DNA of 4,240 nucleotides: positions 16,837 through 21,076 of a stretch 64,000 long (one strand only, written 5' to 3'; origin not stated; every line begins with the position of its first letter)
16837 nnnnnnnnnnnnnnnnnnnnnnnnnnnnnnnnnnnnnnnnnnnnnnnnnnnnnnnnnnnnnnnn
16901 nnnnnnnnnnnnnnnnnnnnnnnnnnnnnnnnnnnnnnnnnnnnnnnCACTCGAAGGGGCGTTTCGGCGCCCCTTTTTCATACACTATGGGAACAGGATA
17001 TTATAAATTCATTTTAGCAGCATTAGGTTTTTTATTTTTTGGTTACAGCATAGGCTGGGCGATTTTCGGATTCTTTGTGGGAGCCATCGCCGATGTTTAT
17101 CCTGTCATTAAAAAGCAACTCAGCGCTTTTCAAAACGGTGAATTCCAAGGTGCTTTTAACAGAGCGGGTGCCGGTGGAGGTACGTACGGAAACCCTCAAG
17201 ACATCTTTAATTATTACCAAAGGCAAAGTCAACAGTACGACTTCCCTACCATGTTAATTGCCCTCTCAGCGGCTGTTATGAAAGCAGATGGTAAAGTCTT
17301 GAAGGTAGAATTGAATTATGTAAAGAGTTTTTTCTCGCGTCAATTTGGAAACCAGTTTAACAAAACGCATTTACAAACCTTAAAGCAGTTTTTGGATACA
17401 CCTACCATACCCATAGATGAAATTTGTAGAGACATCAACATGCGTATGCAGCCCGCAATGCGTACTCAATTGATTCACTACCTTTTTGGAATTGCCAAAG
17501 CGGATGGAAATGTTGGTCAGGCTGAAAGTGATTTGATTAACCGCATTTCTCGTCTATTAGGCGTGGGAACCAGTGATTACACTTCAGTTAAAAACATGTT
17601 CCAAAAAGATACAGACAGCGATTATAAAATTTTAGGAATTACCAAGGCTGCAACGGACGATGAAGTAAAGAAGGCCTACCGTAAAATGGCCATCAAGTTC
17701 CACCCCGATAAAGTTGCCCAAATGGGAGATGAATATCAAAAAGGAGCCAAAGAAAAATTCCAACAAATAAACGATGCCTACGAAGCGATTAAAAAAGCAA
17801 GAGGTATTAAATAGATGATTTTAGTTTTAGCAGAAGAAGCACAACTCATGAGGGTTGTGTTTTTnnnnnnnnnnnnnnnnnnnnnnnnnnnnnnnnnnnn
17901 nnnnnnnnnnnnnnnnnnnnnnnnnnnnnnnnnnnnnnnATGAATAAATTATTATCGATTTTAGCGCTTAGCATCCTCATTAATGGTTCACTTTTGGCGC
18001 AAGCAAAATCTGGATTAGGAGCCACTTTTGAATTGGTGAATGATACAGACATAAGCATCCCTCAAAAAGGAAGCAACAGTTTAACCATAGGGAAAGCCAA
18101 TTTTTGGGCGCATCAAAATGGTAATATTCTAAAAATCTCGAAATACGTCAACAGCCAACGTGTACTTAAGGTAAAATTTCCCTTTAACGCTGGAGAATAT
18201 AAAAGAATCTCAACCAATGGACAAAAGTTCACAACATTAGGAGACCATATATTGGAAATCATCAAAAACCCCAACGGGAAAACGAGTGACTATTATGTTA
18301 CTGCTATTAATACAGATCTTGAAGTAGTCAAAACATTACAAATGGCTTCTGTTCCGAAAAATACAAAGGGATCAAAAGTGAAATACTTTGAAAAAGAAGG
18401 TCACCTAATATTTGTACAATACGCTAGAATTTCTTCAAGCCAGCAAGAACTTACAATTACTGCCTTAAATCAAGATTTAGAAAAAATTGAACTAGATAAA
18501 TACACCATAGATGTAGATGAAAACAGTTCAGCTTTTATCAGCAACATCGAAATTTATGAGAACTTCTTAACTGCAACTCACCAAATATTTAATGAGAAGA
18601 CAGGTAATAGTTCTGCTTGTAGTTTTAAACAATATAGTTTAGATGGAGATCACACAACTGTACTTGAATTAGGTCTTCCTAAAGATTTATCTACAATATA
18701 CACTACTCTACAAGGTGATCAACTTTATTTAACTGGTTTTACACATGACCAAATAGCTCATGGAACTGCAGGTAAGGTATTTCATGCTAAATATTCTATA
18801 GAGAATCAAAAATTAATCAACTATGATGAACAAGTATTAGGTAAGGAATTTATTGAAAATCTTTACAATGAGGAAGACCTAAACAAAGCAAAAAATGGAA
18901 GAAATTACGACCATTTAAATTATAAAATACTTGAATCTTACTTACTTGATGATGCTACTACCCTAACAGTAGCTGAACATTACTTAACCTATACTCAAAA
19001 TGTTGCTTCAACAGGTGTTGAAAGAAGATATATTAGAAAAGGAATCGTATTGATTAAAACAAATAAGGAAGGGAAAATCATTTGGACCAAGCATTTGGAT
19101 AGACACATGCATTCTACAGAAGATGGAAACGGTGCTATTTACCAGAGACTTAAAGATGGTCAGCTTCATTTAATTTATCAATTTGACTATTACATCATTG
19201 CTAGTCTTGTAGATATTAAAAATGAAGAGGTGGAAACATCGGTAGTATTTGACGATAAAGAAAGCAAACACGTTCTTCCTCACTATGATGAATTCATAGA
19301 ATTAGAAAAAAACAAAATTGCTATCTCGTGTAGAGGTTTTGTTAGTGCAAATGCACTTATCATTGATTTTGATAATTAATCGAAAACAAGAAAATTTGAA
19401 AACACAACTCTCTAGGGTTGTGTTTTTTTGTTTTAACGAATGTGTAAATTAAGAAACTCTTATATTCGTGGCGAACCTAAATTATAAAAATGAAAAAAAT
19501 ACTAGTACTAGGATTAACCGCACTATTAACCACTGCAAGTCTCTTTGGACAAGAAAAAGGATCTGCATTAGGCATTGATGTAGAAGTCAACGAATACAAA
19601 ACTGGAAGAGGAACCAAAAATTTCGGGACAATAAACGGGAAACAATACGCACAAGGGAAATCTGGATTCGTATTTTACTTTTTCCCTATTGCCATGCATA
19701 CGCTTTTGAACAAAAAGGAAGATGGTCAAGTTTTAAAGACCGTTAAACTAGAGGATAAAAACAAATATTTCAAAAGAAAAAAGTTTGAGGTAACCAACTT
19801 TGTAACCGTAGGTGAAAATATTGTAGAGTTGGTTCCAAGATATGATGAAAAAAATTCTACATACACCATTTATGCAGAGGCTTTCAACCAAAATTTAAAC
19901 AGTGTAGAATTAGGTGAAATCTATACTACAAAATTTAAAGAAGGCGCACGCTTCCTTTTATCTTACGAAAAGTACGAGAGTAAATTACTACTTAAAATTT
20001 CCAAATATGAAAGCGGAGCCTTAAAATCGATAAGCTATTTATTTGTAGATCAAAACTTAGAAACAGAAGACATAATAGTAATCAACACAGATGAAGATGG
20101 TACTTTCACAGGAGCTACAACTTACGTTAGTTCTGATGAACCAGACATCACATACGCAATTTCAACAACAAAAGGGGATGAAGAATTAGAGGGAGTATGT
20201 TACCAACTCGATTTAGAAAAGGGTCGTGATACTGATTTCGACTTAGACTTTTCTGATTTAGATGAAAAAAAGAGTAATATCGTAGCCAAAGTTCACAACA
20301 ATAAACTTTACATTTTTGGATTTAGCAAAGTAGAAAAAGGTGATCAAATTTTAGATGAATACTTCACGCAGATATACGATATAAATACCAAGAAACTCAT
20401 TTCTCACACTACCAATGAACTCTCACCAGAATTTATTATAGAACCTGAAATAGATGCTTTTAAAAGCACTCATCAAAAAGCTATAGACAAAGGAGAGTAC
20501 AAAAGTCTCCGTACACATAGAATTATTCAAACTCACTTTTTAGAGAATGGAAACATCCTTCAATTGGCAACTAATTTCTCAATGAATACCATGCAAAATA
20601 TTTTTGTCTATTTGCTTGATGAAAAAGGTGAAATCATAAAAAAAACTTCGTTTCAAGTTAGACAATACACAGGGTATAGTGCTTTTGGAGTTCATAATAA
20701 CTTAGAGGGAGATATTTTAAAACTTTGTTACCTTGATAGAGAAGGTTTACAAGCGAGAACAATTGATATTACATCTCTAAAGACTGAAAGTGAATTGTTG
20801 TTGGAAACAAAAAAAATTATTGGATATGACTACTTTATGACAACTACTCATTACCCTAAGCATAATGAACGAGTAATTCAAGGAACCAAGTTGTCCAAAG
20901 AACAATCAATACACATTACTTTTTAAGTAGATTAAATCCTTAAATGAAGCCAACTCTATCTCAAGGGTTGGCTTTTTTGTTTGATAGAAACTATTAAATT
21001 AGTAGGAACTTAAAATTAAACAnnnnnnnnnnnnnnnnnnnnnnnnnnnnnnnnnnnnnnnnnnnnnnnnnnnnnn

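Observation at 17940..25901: Tandem array of five diverged paralogues encoding ~470-aa secreted proteins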

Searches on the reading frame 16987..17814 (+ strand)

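Call 20: search_protein_families(library=pfam, proteins=[window:16987-17814:+], max_evalue=0.001)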
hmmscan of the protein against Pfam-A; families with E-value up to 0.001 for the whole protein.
window:16987-17814:+ (275 aa): 2 families
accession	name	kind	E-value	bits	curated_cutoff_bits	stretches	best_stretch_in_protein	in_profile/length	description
PF05099.18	TerB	-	4.7e-21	75.7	24.4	1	90-202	4-117/118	Tellurite resistance protein TerB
PF00226.36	DnaJ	-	3.3e-17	62.8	27.8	1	213-270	3-55/63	DnaJ domain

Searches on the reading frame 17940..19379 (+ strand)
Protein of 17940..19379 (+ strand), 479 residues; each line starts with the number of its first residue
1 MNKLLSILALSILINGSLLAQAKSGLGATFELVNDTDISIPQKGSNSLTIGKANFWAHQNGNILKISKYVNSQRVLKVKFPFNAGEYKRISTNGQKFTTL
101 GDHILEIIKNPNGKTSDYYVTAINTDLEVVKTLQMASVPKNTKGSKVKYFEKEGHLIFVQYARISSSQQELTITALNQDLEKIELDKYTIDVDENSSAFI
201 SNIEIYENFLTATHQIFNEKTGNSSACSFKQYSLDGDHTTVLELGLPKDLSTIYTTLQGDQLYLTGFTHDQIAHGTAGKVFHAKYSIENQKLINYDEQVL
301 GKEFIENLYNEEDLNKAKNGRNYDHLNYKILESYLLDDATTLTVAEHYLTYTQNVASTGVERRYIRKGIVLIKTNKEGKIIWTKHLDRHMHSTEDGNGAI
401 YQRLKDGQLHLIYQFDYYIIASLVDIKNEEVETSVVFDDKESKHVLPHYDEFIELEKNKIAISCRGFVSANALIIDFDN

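Call 4: search_protein_families(library=pfam, proteins=[window:17940-19379:+], max_evalue=1)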
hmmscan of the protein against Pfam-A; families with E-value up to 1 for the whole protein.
window:17940-19379:+ (479 aa): 1 family
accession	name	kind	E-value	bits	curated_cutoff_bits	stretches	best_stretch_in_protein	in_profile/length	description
PF04322.17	DUF473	-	0.092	13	25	1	237-296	20-80/118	Protein of unknown function (DUF473)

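Call 6: search_protein_families(library=ncbifam, proteins=[window:17940-19379:+], max_evalue=1)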
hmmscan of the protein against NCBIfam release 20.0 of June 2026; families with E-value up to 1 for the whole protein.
window:17940-19379:+ (479 aa): 0 families

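Call 72: search_protein_families(library=padloc, proteins=[window:17940-19379:+], max_evalue=0.1)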
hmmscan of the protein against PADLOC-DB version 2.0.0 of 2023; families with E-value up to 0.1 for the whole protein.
window:17940-19379:+ (479 aa): 0 families

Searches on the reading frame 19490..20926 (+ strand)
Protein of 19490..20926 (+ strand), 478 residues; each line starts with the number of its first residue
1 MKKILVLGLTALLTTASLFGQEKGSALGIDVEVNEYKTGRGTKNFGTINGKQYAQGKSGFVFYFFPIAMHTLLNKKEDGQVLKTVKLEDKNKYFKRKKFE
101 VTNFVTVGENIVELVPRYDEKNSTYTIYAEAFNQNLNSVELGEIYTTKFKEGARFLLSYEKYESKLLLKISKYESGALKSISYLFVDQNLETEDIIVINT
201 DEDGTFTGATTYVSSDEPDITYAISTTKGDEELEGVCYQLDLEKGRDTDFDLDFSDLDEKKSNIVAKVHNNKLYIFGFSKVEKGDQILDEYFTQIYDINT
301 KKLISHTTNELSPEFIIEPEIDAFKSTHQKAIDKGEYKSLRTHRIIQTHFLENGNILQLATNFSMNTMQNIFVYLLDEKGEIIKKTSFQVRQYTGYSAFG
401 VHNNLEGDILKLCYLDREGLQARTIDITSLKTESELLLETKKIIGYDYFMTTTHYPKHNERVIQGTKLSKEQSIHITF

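Call 4: search_protein_families(library=pfam, proteins=[window:19490-20926:+], max_evalue=1)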
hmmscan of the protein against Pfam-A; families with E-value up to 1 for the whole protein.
window:19490-20926:+ (478 aa): 0 families

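Call 6: search_protein_families(library=ncbifam, proteins=[window:19490-20926:+], max_evalue=1)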
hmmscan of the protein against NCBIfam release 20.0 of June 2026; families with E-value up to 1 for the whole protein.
window:19490-20926:+ (478 aa): 0 families

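Call 56: find_related_loci(query=A6, collection=metagenome_contigs, flank=10000)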
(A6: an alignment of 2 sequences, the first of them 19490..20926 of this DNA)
Query A6 (478 aa) in metagenome_contigs; peptide patterns used: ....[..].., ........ (x = any residue, [..] = any of these).
600 stretches matched a pattern, but none encodes a relative of the query by tblastn (E <= 1e-3).

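Call 72: search_protein_families(library=padloc, proteins=[window:19490-20926:+], max_evalue=0.1)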
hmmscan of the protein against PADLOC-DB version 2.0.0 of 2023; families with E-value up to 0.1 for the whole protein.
window:19490-20926:+ (478 aa): 0 families
